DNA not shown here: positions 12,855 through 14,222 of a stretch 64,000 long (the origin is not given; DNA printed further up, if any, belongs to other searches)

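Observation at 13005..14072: PilT-like protein with all four catalytic motifs degenerate (predicted pseudo-ATPase) beside an intact PilB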

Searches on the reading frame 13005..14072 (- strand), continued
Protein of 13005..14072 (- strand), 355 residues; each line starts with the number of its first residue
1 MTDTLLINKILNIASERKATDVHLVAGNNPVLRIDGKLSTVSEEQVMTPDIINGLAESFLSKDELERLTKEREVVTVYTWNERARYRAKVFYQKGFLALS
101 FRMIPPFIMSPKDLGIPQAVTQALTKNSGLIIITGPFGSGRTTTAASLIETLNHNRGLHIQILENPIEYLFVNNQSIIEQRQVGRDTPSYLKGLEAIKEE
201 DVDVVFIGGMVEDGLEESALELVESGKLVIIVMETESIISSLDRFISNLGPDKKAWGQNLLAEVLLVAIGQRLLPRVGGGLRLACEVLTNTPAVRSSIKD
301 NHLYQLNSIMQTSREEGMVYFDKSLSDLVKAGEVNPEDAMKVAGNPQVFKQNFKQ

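Call 30: find_related_loci(query=A2, collection=genome_contigs, flank=10000)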
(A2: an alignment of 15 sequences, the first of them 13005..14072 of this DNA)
Query A2 (355 aa) in genome_contigs; peptide patterns used: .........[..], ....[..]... (x = any residue, [..] = any of these).
158 stretches matched a pattern; 127 encode a relative of the query (tblastn E <= 1e-3); the best 80 are kept; 78 distinct loci.
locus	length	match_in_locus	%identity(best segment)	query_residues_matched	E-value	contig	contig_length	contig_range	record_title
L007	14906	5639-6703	96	1-355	0e+0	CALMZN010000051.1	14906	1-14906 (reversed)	MAG TPA_asm: uncultured bacterium isolate SRR5468112_bin.23_CONCOCT_v1.1_MAG genome assembly, contig: ERZ781236.821, who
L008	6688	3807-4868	91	1-354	0e+0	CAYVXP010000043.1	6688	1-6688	MAG TPA_asm: uncultured Gammaproteobacteria bacterium isolate SRP272421_co2_156 genome assembly, contig: NODE_46024_leng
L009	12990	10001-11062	91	1-354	0e+0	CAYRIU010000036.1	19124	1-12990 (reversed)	MAG TPA_asm: uncultured Gammaproteobacteria bacterium isolate SRP135725_co2_189 genome assembly, contig: k141_4001747, w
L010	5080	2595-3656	89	1-354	0e+0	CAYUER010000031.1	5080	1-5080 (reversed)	MAG TPA_asm: uncultured Gammaproteobacteria bacterium isolate SRP342105_co2_115 genome assembly, contig: NODE_19485_leng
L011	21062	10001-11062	71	1-354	9e-178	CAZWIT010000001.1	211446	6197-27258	MAG TPA_asm: uncultured Gammaproteobacteria bacterium isolate SRP300315_co1_55 genome assembly, contig: NODE_19_length_2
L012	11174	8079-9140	71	1-354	8e-178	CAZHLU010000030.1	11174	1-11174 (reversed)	MAG TPA_asm: uncultured Gammaproteobacteria bacterium isolate SRP135725_co1_218 genome assembly, contig: NODE_8190_lengt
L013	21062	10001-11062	71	1-354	6e-177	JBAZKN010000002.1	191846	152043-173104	MAG: Patescibacteria group bacterium isolate SO_2017_LW4_144 scaffold_227_c1_LW137-91_2017, whole genome shotgun sequenc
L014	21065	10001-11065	98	1-355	0e+0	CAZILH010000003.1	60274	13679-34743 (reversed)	MAG TPA_asm: uncultured Gammaproteobacteria bacterium isolate SRP220891_co1_37 genome assembly, contig: NODE_910_length_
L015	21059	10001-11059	63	1-353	2e-158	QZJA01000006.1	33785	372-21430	MAG: Candidatus Parcubacteria bacterium isolate SURF_51 contig-100_1917_length_33785_read_count_3695474, whole genome sh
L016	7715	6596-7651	65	2-353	2e-157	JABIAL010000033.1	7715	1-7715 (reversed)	MAG: bacterium isolate SI048_bin106 k141_1574643, whole genome shotgun sequence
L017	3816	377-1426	65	1-350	3e-162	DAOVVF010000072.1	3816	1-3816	MAG TPA_asm: Candidatus Parcubacteria bacterium isolate CSMAG_1698 CSMAG_1698_k141_2688478_length_3816_cov_6.0000, whole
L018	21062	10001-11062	64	1-354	2e-156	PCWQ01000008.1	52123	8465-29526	MAG: Candidatus Komeilibacteria bacterium CG11_big_fil_rev_8_21_14_0_20_36_20 CG11_8_21_14_0.20_scaffold_230_c, whole ge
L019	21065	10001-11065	63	1-355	1e-155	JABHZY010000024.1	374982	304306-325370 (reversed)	MAG: Candidatus Komeilibacteria bacterium isolate SI047_bin95 k141_1450149, whole genome shotgun sequence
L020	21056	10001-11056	64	2-353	2e-154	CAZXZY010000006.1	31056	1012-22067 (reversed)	MAG TPA_asm: uncultured Gammaproteobacteria bacterium isolate binchicken_co28_77 genome assembly, contig: NODE_1051_leng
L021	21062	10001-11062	62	1-354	6e-153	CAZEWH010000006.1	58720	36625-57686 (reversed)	MAG TPA_asm: uncultured Gammaproteobacteria bacterium isolate SRP077602_co5_241 genome assembly, contig: NODE_2409_lengt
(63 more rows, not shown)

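Call 40: search_solved_structures(query=A3, show_alignments=0, max_evalue=1e-10)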
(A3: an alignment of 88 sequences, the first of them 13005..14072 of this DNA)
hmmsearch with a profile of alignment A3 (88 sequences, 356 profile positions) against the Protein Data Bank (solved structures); distinct sequences matched with E-value up to 1e-10: 23.
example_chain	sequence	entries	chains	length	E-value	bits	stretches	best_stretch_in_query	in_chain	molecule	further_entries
2ewv_A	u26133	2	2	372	1.4e-107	362.8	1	4-355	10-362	twitching motility protein PilT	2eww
2gsz_A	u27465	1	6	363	4.1e-107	361.3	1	7-355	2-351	twitching motility protein PilT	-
5zfq_A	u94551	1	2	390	8.5e-91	307.6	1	9-355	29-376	Twitching motility pilus retraction protein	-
5fl3_A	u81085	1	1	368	3.8e-89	302.2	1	11-352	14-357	PILI RETRACTION PROTEIN PILT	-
6ojx_A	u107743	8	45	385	5.3e-89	301.7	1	9-355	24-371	Twitching motility pilus retraction ATPase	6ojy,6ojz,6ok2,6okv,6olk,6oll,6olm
3jvu_A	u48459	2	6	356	5.5e-83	281.9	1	9-351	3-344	Twitching mobility protein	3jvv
2eyu_A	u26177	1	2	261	1.8e-78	267.1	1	107-355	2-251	twitching motility protein PilT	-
9n32_A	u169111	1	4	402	6.4e-73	248.8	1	9-355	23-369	PilU protein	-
10my_A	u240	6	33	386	2.2e-71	243.8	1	9-354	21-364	PilT/PilU family type 4a pilus ATPase | Twitching motility protein PilT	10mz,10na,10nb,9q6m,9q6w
6geb_A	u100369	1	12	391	4.4e-35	124.3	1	7-307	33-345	DotB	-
6gef_A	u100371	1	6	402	8.3e-28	100.4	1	17-299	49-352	Type IV secretion system protein DotB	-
5zfr_A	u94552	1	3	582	8.7e-22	80.6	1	8-289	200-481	Type IV pilus biogenesis ATPase PilB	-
6olj_C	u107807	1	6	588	4.5e-21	78.3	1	8-277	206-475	Type IV pilus biogenesis ATPase PilB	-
5tsg_B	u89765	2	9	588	4.5e-21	78.3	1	8-277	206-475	Type IV pilus biogenesis ATPase PilB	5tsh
4pht_A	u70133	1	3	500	8.5e-21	77.3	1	123-277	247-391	General secretory pathway protein E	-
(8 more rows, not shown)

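Call 41: search_protein_families(library=ncbifam, proteins=[window:13005-14072:-, P0159], max_evalue=0.00001)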
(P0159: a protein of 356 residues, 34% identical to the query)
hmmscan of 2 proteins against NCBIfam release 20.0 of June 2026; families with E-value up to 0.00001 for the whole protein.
window:13005-14072:- (355 aa): 8 families
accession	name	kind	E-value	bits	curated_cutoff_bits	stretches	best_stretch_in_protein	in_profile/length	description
TIGR01420.1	pilT_fam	subfamily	1.2e-84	284.5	319.1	1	7-346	2-341/343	PilT/PilU family type 4a pilus ATPase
TIGR02525.1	plasmid_TraJ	equivalog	4.3e-21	75.3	368.3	1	90-306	111-330/372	plasmid transfer ATPase TraJ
NF007755.0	PRK10436.1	equivalog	2.3e-19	69.4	617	1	6-276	88-357/465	type II secretion system protein GspE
NF041000.1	ATPase_ComGA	equivalog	1.1e-15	57.3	300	1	117-275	114-266/267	competence type IV pilus ATPase ComGA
TIGR02533.1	type_II_gspE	equivalog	1.7e-15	56.7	630.25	1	119-277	234-382/486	type II secretion system ATPase GspE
TIGR02524.1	dot_icm_DotB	equivalog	3.2e-15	56.2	463.3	1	6-297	5-308/358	Dot/Icm type IV secretion system ATPase DotB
NF053534.1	T4PilAsmATPsTfpB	equivalog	2.1e-13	49.5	850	1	123-274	331-472/584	type IV pilus assembly ATPase TfpB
TIGR02538.1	type_IV_pilB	equivalog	4e-12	45.5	675.65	1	120-279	308-457/564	type IV-A pilus assembly ATPase PilB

P0159 (356 aa): 17 families
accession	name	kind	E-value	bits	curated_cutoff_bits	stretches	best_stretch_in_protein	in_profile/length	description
TIGR01420.1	pilT_fam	subfamily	4.8e-128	427.2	319.1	1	9-349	2-342/343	PilT/PilU family type 4a pilus ATPase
TIGR02525.1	plasmid_TraJ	equivalog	2.2e-41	142.1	368.3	1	7-330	10-352/372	plasmid transfer ATPase TraJ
TIGR02533.1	type_II_gspE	equivalog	2.7e-41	141.8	630.25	1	123-279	236-382/486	type II secretion system ATPase GspE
TIGR02538.1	type_IV_pilB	equivalog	1.2e-40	139.6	675.65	1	11-279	187-455/564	type IV-A pilus assembly ATPase PilB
NF007755.0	PRK10436.1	equivalog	1.4e-40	139.4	617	1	9-279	89-358/465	type II secretion system protein GspE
TIGR02524.1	dot_icm_DotB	equivalog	2.1e-39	135.7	463.3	1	9-314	6-323/358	Dot/Icm type IV secretion system ATPase DotB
NF041000.1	ATPase_ComGA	equivalog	5.2e-38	130.6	300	1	100-277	95-266/267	competence type IV pilus ATPase ComGA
NF053534.1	T4PilAsmATPsTfpB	equivalog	3e-36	125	850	1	123-278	329-474/584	type IV pilus assembly ATPase TfpB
NF058587.1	archaellum_moto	equivalog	3.3e-15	55.8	550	1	135-248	280-394/527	archaellum flagellar ATPase motor FlaI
TIGR02782.1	TrbB_P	equivalog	1.8e-14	53.7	304.55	1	122-249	129-254/303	P-type conjugative transfer ATPase TrbB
TIGR02788.1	VirB11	equivalog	1.8e-13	50.2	249.95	1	135-257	149-272/308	P-type DNA transfer ATPase VirB11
TIGR03819.1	heli_sec_ATPase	hypoth_equivalog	5.6e-13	48.8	373.15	1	121-267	170-319/340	TadA family conjugal transfer-associated ATPase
NF010425.0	PRK13851.1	equivalog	1.2e-11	44.1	461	1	121-272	154-303/344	type IV secretion system protein VirB11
NF010407.0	PRK13833.1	subfamily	3.2e-11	43.2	499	1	135-253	149-265/323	conjugal transfer protein TrbB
NF010469.0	PRK13894.1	subfamily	4e-11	42.8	508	1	133-247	152-264/320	conjugal transfer ATPase TrbB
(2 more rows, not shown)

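Call 43: find_encoding_contigs(protein=P0284, flank=10000, max_places=1)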
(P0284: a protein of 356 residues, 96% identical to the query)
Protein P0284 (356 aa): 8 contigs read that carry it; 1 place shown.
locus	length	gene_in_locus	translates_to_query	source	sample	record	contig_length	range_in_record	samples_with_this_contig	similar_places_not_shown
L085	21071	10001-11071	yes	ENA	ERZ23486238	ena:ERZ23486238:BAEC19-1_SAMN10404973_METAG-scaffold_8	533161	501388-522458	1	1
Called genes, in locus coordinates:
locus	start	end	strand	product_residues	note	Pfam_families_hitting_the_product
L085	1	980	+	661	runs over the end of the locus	PF16889:Hepar_II_III_N, PF05426:Alginate_lyase (weak), PF07940:Hepar_II_III_C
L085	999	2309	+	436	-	PF02397:Bac_transf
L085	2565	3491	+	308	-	PF01565:FAD_binding_4, PF02873:MurB_C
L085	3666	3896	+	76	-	-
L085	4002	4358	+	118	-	PF02482:Ribosomal_S30AE (faint)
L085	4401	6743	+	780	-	PF07517:SecA_DEAD, PF01043:SecA_PP_bind, PF21090:P-loop_SecA, PF07516:SecA_SW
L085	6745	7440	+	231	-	PF02616:SMC_ScpA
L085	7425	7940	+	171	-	PF04079:SMC_ScpB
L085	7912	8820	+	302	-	PF00768:Peptidase_S11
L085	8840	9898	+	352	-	PF00953:Glycos_transf_4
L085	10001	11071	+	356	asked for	PF00437:T2SSE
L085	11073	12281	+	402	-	PF28597:T2SSF_N, PF00482:T2SSF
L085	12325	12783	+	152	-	PF07963:N_methyl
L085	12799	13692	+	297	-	PF06750:A24_N_bact, PF01478:Peptidase_A24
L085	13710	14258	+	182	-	PF07963:N_methyl (weak)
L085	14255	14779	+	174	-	PF07963:N_methyl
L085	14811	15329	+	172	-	PF07963:N_methyl (weak)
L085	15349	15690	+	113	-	-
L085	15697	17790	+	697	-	PF22745:Nlig-Ia, PF01653:DNA_ligase_aden, PF03120:OB_DNA_ligase, PF03119:DNA_ligase_ZBD (faint), PF14520:HHH_5 (faint), PF12826:HHH_2, PF00533:BRCT, PF12738:PTCB-BRCT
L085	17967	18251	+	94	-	PF20978:Gta3 (faint), PF02686:GatC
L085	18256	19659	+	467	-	PF01425:Amidase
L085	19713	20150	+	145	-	-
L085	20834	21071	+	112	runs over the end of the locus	-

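Call 44: predict_structure(alignment_id=A3)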
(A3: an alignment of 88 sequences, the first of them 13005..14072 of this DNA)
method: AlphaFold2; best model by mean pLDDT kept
length: 355 residues; sequences in the alignment: 88
mean_pLDDT: 93.0   pTM: 0.87
mean pLDDT of the five models: 93.0, 92.3, 92.2, 91.9, 91.9
residues with pLDDT >= 90: 305; 70-90: 42; 50-70: 7; < 50: 1
segments of 3 or more residues with pLDDT < 50: none
pLDDT, mean of each block of 10 residues (from residue 1): 78 91 95 89 93 92 93 93 90 94 90 96 97 93 97 97 94 96 94 95 97 96 98 96 97 96 98 89 96 98 96 95 94 92 79 61
secondary structure, 60 per line:
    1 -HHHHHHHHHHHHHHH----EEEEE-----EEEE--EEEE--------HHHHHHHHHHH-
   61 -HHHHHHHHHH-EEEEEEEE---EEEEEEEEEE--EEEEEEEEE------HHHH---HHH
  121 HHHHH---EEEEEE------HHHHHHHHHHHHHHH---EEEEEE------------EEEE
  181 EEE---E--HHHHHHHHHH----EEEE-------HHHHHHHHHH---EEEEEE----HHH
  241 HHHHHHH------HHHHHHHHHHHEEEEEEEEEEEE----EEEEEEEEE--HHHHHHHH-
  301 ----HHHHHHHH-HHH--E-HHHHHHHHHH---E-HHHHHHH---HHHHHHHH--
elements in order: H2-16 E21-25 E31-34 E37-40 H49-59 H62-71 E73-80 E84-93 E96-104 H111-114 H118-125 E129-134 H141-155 E159-164 E177-183 H190-199 E204-207 H215-224 E228-233 H238-247 H254-264 E265-276 E281-289 H292-299 H305-312 H321-330 H336-342 H346-353

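Call 49: fold_search(model_id=the predicted structure, library=pdb)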
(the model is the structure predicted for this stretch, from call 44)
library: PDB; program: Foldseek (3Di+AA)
matches with E <= 10: 1698; with E <= 0.001: 279
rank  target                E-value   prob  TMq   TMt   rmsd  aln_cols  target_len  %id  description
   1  6ok2_A                7.1e-39  1.00  0.86  0.86   3.4       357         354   31  PilT4 from Geobacter metallireducens bound to ADP: C3ocococ conformation (released 2019-11-20)
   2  6ojy_B                8.0e-39  1.00  0.89  0.89   2.5       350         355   31  Methylated PilT4 from Geobacter metallireducens bound to sulfate: C3ocococ conformation (released 2019-11-20)
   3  5fl3                  1.1e-38  1.00  0.82  0.82   4.2       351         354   34  PilT2 from Thermus thermophilus (released 2015-11-11)
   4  6ojx_A                1.7e-38  1.00  0.88  0.88   3.0       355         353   31  PilT4 from Geobacter metallireducens bound to ATP (released 2019-11-20)
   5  6okv_B                1.7e-38  1.00  0.87  0.88   3.2       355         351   31  PilT4 from Geobacter metallireducens bound to AMP-PNP: C2ccocco conformation (released 2019-11-20)
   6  6okv_D                1.8e-38  1.00  0.88  0.87   2.9       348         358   32  PilT4 from Geobacter metallireducens bound to AMP-PNP: C2ccocco conformation (released 2019-11-20)
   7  6ojy_F                3.4e-38  1.00  0.90  0.90   2.5       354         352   31  Methylated PilT4 from Geobacter metallireducens bound to sulfate: C3ocococ conformation (released 2019-11-20)
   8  6ojy_D                3.4e-38  1.00  0.87  0.88   3.0       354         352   31  Methylated PilT4 from Geobacter metallireducens bound to sulfate: C3ocococ conformation (released 2019-11-20)
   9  6ojz_C                4.3e-38  1.00  0.86  0.86   3.5       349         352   32  PilT4 from Geobacter metallireducens bound to ADP with partial occupancy: C3ocococ conformation (released 2019-11-20)
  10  6ojy_C                4.3e-38  1.00  0.85  0.85   3.6       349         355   32  Methylated PilT4 from Geobacter metallireducens bound to sulfate: C3ocococ conformation (released 2019-11-20)
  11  6ok2_D                6.1e-38  1.00  0.76  0.75   4.7       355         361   31  PilT4 from Geobacter metallireducens bound to ADP: C3ocococ conformation (released 2019-11-20)
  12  6ok2_F                7.3e-38  1.00  0.86  0.87   3.0       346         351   32  PilT4 from Geobacter metallireducens bound to ADP: C3ocococ conformation (released 2019-11-20)
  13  6ojy_E                1.2e-37  1.00  0.84  0.84   3.7       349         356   32  Methylated PilT4 from Geobacter metallireducens bound to sulfate: C3ocococ conformation (released 2019-11-20)
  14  6ojz_D                1.3e-37  1.00  0.75  0.74   4.7       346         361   32  PilT4 from Geobacter metallireducens bound to ADP with partial occupancy: C3ocococ conformation (released 2019-11-20)
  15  6ojx_B                1.9e-37  1.00  0.87  0.88   2.9       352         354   32  PilT4 from Geobacter metallireducens bound to ATP (released 2019-11-20)
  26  2ewv                  1.6e-34  1.00  0.78  0.81   4.0       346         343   36  Crystal Structure of the Pilus Retraction Motor PilT and Bound ADP (released 2006-11-21)
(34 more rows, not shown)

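Call 59: list_cluster_members(proteins=[P0126, P0128, P0130, P0131, P0137, P0144, P0145, P0150, P0161, P0188])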
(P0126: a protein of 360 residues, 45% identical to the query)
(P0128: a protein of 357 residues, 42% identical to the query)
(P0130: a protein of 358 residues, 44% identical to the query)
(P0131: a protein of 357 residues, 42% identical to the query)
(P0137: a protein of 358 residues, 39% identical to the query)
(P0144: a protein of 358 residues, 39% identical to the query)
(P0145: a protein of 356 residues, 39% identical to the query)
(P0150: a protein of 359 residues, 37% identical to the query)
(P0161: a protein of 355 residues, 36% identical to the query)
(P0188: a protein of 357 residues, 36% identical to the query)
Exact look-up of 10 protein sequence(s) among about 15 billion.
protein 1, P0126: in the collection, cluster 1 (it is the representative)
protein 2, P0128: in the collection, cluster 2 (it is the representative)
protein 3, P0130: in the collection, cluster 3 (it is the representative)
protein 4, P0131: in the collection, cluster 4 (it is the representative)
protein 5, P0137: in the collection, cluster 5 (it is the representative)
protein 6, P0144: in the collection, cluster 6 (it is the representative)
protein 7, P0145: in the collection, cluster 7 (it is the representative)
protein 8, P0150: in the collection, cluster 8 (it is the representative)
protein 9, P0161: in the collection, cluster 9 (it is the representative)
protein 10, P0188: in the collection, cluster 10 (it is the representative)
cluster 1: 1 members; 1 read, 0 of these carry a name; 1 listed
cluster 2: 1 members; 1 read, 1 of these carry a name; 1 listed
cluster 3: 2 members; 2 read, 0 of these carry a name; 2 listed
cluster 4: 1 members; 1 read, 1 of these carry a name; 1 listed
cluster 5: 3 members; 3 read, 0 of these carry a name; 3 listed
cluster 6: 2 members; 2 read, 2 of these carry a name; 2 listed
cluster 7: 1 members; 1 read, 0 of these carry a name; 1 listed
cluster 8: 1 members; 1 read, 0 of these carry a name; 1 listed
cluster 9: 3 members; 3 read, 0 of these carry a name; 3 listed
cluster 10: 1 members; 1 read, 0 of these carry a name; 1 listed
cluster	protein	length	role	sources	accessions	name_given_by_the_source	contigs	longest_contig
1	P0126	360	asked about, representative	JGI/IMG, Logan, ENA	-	-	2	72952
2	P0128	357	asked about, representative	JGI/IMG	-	twitching motility protein PilT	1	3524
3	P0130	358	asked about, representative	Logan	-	-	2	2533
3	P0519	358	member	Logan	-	-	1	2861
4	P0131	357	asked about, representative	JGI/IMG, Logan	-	twitching motility protein PilT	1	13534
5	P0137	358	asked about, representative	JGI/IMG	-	-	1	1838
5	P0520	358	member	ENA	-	-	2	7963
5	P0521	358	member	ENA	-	-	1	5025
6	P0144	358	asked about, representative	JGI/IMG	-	twitching motility protein PilT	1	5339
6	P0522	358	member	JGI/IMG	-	twitching motility protein PilT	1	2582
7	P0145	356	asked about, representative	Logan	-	-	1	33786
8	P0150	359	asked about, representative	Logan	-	-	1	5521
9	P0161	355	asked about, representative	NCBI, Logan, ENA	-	-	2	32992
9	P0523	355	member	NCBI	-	-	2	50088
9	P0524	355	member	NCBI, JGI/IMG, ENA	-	-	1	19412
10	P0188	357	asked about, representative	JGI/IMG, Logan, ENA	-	-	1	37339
